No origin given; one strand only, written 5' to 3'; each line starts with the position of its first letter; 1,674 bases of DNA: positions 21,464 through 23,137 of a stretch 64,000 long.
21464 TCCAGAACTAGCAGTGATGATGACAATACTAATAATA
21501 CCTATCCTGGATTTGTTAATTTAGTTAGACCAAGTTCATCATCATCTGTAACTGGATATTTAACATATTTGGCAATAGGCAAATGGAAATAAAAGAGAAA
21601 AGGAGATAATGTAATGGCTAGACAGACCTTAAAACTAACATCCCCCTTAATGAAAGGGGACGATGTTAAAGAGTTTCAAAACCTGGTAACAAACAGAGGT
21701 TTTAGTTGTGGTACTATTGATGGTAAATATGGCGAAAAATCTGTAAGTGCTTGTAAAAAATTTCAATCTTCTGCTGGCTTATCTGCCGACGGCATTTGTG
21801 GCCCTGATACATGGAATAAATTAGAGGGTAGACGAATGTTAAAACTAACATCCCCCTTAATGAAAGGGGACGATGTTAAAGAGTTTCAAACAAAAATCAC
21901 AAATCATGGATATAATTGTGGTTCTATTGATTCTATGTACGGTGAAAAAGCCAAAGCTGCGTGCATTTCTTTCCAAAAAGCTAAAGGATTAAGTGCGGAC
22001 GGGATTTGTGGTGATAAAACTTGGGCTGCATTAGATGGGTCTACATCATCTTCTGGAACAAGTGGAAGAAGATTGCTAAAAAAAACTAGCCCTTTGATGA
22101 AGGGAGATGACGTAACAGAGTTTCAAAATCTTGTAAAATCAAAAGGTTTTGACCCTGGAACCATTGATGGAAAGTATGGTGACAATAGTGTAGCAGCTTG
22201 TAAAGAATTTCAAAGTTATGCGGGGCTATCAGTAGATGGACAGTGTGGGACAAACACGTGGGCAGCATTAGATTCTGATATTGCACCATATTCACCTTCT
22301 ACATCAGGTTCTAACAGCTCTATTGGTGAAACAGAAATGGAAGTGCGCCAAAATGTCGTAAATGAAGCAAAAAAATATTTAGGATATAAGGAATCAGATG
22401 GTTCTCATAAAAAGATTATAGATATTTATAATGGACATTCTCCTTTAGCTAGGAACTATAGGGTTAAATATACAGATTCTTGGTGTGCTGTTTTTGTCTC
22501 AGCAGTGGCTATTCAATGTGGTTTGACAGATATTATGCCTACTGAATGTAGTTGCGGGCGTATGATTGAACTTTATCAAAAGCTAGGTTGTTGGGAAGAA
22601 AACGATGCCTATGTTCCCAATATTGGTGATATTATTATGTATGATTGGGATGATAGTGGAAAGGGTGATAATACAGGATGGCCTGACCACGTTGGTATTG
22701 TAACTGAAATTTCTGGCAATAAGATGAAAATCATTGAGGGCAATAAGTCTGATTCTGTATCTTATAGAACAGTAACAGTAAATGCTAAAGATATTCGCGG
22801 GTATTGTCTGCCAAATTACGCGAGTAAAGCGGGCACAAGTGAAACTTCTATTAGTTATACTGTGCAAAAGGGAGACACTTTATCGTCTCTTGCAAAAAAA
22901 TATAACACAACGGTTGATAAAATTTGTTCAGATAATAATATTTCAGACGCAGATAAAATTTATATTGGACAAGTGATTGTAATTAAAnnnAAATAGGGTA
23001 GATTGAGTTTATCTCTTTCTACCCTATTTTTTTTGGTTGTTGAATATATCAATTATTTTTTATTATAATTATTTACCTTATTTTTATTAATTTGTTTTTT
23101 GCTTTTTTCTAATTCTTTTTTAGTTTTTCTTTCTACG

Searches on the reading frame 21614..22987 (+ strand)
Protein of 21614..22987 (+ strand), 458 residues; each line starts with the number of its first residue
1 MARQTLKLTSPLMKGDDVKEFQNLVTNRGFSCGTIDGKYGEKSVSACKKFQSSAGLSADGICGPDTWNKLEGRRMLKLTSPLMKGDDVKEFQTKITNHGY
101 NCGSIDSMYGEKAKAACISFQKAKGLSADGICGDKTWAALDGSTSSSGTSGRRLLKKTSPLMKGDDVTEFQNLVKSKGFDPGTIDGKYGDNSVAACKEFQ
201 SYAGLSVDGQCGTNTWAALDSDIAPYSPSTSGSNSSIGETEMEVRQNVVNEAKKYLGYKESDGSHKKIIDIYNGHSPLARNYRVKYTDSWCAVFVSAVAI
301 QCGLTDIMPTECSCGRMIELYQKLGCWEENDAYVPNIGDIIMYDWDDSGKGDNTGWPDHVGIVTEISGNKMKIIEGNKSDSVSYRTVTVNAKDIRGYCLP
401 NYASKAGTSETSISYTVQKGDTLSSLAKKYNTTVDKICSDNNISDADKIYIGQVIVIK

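Call 29: search_protein_families(library=phrogs, proteins=[window:21614-22987:+], max_evalue=0.00001)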
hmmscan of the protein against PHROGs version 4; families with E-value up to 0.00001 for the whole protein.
window:21614-22987:+ (458 aa): 27 families (the best 25 are shown)
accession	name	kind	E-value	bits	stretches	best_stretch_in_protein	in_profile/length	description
phrog_1493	-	lysis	2e-58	199.5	3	6-73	238-308/394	endolysin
phrog_2649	-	lysis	1.6e-49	170.1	3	80-144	176-239/261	endolysin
phrog_21357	-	lysis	1.3e-34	120.6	1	246-451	5-214/225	endolysin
phrog_1224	-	head and packaging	3.5e-33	116.5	3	83-144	8-69/438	endolysin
phrog_5182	-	lysis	3e-32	113.5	1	241-411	1-150/321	endolysin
phrog_9589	-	lysis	4.5e-27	96.7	1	246-435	5-191/281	endolysin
phrog_17214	-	lysis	9.6e-22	79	1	12-72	248-314/322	endolysin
phrog_1512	-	lysis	2.3e-16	61.7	0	160-252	179-272/314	endolysin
phrog_6745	-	lysis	5e-16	59.5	1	257-401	181-285/396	endolysin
phrog_4602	-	other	3.4e-14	54.3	1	400-457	21-79/220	transglycosylase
phrog_21825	-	lysis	1e-13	52.4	1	244-381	3-136/289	endolysin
phrog_1259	-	tail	5.3e-13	48.6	1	163-414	932-1142/1179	baseplate hub subunit and tail lysozyme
phrog_17001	-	lysis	1.3e-11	45.6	0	19-120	5-88/265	endolysin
phrog_16428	-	lysis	5.8e-11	42.8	0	80-140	455-518/520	endolysin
phrog_880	-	lysis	6e-11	43.4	0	84-141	372-432/435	endolysin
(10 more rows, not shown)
